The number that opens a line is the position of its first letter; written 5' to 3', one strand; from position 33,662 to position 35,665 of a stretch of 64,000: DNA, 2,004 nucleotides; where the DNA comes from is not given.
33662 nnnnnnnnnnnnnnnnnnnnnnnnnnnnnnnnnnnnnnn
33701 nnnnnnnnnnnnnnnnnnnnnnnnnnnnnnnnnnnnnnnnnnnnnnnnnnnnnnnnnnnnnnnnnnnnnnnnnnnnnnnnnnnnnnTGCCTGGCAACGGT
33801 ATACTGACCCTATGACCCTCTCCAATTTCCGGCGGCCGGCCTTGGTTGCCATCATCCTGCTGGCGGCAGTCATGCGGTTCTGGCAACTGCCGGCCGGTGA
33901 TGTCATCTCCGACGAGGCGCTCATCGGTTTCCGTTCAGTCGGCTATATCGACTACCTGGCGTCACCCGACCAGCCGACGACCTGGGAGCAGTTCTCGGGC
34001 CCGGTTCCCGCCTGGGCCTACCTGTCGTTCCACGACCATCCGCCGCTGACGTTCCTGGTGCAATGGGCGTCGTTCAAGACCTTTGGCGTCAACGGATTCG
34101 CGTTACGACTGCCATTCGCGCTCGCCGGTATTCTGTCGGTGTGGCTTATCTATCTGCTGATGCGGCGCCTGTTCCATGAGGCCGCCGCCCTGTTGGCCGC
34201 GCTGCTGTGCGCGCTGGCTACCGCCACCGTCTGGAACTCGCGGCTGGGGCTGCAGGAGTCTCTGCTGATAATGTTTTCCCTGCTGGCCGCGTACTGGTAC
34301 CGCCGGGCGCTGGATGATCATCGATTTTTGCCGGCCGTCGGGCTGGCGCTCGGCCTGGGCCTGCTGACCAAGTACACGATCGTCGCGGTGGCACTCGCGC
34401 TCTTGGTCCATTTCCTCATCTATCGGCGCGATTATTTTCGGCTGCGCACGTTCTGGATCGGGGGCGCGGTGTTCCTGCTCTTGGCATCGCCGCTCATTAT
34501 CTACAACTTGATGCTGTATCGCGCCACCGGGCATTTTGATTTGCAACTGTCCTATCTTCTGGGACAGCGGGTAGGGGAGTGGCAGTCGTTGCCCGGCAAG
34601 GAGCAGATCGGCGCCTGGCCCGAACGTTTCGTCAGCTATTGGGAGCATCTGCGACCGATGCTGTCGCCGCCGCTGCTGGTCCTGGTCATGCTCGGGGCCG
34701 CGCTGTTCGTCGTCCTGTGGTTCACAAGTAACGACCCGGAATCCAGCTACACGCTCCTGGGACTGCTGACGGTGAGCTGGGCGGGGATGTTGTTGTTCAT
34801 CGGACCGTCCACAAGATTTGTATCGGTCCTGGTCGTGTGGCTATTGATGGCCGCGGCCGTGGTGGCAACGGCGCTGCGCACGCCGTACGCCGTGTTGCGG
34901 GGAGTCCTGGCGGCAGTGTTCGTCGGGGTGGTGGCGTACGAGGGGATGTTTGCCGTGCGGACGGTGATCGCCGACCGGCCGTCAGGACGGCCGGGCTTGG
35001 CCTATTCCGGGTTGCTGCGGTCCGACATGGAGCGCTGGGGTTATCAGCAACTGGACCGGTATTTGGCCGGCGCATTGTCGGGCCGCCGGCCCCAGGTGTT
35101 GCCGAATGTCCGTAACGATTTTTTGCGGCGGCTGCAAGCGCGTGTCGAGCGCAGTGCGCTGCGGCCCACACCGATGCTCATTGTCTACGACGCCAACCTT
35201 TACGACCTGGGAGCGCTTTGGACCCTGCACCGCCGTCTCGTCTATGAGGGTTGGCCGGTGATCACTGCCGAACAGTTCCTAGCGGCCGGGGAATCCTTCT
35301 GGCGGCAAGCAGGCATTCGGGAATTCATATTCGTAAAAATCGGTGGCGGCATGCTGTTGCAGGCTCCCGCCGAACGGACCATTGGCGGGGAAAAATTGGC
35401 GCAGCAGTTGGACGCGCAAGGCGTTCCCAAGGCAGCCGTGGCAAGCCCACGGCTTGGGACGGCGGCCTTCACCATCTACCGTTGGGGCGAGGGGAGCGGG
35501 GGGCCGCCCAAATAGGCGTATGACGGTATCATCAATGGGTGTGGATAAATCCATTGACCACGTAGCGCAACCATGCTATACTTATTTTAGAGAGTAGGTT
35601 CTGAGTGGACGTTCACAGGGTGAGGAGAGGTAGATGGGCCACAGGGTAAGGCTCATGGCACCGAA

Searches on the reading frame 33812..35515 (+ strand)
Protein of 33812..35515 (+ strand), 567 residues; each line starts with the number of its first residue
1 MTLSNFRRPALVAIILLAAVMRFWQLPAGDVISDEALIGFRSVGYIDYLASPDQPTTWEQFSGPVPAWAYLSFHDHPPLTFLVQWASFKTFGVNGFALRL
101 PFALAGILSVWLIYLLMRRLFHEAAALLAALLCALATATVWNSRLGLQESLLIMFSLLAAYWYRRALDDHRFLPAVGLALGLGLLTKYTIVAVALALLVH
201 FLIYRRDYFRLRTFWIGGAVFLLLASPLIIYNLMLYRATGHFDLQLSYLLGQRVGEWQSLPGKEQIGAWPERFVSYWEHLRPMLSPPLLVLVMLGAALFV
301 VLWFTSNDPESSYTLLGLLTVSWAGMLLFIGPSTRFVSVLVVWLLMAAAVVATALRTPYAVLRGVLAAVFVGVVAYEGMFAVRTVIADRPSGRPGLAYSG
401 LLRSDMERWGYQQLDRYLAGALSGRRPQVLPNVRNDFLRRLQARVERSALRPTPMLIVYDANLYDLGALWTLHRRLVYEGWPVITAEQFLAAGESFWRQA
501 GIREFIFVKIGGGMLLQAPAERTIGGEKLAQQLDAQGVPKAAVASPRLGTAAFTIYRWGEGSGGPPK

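Call 100: find_encoding_contigs(protein=window:33812-35515:+, flank=10000, max_places=1)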
Protein window:33812-35515:+ (567 aa): 2 contigs read that carry it; 1 place shown.
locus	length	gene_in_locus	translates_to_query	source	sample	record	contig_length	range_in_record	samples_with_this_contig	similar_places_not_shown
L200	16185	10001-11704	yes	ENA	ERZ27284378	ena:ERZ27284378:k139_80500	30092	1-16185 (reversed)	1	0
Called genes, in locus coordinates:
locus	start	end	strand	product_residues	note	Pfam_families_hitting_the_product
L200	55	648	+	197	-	-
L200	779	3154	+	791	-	PF01326:PPDK_N, PF00391:PEP-utilizers, PF02896:PEP-utilizers_C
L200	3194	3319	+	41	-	-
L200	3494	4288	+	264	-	PF01790:LGT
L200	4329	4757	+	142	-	PF04956:TrbC (weak), PF18895:T4SS_pilin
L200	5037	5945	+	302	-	-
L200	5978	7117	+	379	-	-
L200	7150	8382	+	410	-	-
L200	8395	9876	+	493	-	PF00801:PKD, PF18911:PKD_4, PF22352:K319L-like_PKD (weak)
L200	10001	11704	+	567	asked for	PF02366:PMT, PF13231:PMT_2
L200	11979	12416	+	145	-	PF01161:PBP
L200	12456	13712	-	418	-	PF00817:IMS, PF11799:IMS_C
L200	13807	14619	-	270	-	-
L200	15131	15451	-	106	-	PF04480:DUF559, PF18741:MTES_1575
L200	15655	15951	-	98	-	-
